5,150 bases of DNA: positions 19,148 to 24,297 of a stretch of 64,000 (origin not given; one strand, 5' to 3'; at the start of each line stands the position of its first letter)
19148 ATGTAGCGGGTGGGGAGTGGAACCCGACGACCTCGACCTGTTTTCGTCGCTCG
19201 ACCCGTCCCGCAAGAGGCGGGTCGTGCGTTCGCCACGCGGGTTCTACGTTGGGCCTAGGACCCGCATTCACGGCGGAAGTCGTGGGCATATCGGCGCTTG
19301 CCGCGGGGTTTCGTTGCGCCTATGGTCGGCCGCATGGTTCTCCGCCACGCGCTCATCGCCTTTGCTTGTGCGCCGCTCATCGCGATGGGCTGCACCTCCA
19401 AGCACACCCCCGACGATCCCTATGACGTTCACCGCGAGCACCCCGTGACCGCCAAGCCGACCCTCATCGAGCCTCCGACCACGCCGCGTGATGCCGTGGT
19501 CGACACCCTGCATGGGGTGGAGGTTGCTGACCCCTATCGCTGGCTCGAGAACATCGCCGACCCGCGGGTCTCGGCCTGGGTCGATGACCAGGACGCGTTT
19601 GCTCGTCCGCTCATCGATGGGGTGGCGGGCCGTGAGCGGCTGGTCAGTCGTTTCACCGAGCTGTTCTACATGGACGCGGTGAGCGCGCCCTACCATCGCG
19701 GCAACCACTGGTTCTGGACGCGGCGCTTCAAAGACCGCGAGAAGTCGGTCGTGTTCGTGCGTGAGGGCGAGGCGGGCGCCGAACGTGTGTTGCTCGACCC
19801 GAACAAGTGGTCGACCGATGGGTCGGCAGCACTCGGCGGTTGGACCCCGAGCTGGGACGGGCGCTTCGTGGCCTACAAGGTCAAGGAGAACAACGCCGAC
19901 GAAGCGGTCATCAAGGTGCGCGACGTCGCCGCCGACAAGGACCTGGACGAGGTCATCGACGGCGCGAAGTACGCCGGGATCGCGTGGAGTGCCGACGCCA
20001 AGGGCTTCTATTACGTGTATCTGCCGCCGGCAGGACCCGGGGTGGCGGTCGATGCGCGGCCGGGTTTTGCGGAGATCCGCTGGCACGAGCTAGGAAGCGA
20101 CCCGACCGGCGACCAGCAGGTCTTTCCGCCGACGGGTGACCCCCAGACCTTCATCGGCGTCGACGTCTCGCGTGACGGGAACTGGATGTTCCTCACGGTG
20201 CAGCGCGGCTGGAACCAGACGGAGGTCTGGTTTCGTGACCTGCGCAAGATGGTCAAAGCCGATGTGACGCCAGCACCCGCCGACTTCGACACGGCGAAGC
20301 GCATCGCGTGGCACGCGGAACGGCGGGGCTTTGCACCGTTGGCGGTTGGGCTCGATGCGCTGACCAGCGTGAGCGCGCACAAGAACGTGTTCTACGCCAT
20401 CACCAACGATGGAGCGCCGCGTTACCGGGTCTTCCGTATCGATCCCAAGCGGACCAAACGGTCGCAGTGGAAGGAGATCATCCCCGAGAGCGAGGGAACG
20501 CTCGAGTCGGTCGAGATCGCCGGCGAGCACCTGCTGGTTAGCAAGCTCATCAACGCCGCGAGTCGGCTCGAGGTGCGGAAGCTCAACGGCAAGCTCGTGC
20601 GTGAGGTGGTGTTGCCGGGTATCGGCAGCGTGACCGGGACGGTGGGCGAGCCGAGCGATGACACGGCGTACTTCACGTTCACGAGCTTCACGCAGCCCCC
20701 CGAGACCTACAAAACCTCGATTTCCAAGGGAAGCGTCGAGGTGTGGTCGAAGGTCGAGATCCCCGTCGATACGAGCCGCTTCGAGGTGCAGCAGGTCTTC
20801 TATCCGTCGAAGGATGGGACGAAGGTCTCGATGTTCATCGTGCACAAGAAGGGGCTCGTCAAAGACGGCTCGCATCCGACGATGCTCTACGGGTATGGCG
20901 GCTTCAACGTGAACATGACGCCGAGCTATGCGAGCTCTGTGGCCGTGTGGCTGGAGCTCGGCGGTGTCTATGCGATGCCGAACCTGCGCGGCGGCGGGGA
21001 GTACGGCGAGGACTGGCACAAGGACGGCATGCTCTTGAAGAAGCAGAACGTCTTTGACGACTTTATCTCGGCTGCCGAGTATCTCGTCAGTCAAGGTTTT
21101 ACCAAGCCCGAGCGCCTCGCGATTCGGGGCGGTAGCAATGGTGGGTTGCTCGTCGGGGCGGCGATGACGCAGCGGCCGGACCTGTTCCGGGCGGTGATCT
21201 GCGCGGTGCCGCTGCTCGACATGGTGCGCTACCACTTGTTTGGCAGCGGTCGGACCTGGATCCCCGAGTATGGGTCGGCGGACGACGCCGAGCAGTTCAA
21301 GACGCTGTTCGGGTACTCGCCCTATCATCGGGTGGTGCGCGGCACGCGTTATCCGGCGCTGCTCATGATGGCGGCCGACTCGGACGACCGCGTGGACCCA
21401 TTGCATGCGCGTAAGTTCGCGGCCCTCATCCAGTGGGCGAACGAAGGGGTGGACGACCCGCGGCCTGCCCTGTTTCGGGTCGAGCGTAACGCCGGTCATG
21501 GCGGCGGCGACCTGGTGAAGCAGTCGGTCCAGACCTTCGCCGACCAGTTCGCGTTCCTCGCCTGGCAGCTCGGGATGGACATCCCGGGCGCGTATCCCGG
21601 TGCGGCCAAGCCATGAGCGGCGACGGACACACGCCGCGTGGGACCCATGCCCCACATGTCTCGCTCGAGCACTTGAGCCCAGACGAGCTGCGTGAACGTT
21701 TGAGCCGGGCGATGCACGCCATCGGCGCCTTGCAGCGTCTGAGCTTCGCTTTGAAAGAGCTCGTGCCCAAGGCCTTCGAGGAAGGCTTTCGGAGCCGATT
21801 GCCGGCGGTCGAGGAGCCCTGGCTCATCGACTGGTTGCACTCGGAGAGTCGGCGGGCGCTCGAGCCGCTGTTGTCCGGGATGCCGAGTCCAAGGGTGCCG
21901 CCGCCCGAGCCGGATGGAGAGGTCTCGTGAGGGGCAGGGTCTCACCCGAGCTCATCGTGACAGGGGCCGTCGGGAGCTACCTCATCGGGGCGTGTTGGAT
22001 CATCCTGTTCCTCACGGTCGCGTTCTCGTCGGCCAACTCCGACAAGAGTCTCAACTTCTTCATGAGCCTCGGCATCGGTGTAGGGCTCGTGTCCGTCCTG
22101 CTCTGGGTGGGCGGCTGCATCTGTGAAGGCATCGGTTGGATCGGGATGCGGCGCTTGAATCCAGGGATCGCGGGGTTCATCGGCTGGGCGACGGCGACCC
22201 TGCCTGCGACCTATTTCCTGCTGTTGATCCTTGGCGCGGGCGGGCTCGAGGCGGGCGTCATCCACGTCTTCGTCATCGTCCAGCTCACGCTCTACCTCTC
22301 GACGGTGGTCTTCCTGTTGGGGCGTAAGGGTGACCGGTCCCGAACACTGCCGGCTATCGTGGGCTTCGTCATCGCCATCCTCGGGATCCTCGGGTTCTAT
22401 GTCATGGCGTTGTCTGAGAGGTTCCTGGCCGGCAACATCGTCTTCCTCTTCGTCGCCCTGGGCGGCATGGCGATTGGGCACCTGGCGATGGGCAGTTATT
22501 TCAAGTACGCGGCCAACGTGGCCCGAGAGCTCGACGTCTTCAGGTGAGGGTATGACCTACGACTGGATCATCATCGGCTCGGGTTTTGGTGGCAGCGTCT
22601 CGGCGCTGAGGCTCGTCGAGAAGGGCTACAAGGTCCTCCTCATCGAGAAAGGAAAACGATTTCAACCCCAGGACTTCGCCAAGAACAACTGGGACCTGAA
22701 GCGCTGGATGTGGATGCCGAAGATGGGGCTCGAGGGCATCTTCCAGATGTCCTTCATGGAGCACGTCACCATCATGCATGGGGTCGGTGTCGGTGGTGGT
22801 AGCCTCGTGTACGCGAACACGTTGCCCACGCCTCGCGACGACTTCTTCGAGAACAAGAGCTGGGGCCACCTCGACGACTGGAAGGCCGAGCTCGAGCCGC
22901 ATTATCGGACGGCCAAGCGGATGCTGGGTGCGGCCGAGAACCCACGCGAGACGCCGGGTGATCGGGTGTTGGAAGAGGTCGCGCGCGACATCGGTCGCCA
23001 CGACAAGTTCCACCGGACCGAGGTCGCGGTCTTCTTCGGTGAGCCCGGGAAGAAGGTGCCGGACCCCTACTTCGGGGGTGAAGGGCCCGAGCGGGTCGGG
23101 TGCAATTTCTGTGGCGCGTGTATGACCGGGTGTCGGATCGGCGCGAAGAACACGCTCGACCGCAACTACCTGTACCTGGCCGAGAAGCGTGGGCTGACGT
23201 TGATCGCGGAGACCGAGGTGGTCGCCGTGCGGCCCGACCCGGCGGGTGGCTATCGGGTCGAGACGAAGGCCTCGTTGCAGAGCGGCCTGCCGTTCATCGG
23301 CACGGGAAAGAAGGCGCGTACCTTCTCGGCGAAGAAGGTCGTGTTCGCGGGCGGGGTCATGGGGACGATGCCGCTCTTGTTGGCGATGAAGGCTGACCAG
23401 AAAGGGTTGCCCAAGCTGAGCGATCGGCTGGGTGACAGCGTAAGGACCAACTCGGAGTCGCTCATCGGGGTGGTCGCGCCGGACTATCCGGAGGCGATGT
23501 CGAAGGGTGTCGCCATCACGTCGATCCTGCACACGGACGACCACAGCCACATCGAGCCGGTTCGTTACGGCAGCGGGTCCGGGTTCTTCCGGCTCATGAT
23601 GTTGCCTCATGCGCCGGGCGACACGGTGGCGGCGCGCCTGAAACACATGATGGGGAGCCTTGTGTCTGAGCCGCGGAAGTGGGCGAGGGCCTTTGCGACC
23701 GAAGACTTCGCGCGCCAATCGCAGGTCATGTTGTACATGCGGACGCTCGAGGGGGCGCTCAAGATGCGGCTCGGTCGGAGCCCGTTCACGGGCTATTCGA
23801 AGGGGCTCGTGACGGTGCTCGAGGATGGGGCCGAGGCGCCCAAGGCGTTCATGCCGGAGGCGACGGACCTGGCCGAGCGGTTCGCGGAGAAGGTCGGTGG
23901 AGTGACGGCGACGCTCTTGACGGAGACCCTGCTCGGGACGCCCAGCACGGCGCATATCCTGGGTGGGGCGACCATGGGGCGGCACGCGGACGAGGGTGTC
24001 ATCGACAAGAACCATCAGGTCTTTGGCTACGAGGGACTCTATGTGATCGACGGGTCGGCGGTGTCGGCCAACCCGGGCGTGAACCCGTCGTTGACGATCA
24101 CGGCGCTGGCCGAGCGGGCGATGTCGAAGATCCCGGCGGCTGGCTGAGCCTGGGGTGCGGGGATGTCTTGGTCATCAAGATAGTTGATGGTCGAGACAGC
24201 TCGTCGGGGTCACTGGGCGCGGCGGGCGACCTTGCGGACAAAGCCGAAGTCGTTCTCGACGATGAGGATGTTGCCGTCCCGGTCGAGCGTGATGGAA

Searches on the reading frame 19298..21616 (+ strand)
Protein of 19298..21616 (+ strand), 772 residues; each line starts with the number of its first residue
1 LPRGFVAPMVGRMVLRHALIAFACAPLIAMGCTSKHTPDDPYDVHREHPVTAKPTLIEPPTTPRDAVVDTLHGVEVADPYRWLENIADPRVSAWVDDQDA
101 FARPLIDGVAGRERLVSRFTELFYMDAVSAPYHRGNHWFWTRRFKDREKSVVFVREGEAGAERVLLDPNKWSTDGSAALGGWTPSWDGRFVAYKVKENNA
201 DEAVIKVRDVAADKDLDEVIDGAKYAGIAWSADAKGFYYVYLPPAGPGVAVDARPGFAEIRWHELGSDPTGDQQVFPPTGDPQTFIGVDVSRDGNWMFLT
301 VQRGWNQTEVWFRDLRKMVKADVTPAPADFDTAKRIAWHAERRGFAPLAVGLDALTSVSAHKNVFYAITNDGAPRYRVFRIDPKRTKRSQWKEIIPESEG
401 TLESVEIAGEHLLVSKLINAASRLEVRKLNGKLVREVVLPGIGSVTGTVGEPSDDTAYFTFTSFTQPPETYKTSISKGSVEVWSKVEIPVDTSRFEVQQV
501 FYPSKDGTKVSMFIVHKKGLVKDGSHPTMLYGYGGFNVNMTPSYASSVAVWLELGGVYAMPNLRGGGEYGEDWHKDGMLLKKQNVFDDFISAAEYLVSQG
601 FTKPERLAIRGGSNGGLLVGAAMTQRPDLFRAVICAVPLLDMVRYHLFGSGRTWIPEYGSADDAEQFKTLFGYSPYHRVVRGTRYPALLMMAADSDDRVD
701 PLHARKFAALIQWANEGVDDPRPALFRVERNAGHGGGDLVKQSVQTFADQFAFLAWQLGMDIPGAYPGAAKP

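Call 62: search_protein_families(library=pfam, proteins=[window:19298-21616:+], max_evalue=0.001)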
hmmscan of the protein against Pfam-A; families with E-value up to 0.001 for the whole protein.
window:19298-21616:+ (772 aa): 2 families
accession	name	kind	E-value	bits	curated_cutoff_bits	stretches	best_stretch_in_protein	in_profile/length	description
PF02897.21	Peptidase_S9_N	-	2.7e-95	320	24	1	60-485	2-413/414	Prolyl oligopeptidase, N-terminal beta-propeller domain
PF00326.27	Peptidase_S9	-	3.7e-53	180.6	22.6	1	547-760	5-212/213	Prolyl oligopeptidase family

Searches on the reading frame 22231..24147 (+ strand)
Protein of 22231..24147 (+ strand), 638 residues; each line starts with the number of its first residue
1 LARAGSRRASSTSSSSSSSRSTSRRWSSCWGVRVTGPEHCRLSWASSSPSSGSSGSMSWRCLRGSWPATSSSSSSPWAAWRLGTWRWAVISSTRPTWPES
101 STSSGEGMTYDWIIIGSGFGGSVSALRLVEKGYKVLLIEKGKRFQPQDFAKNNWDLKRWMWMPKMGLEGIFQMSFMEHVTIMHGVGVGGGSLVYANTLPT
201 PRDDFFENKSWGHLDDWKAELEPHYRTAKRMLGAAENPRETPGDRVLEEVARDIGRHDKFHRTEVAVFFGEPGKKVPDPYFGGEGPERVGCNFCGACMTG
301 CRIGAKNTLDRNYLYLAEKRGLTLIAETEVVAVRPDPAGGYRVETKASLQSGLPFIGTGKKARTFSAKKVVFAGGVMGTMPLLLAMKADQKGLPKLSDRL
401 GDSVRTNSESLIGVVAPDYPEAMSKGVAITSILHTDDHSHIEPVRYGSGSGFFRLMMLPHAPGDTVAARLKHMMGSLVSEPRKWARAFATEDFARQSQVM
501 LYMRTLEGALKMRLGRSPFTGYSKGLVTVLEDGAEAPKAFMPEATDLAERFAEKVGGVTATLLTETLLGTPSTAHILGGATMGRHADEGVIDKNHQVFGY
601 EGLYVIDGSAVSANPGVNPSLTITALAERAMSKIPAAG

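Call 62: search_protein_families(library=pfam, proteins=[window:22231-24147:+], max_evalue=0.001)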
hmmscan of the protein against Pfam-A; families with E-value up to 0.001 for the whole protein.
window:22231-24147:+ (638 aa): 6 families
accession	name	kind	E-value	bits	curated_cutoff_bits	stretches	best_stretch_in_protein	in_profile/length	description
PF05199.19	GMC_oxred_C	-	9.5e-16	59.1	24.6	1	571-627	83-139/139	GMC oxidoreductase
PF01266.30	DAO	-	4.7e-09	36.7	27.9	1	111-143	1-33/353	FAD dependent oxidoreductase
PF00732.25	GMC_oxred_N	-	5.5e-08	33.3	23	1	290-384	110-198/218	GMC oxidoreductase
PF13450.12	NAD_binding_8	-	8.2e-06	26.5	21.9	1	114-143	1-30/68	NAD(P)-binding Rossmann-like domain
PF07992.20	Pyr_redox_2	-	1.3e-05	25.3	26.1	1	110-143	1-34/291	Pyridine nucleotide-disulphide oxidoreductase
PF00890.30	FAD_binding_2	-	4.1e-05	23.4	20.4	1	111-144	1-34/414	FAD binding domain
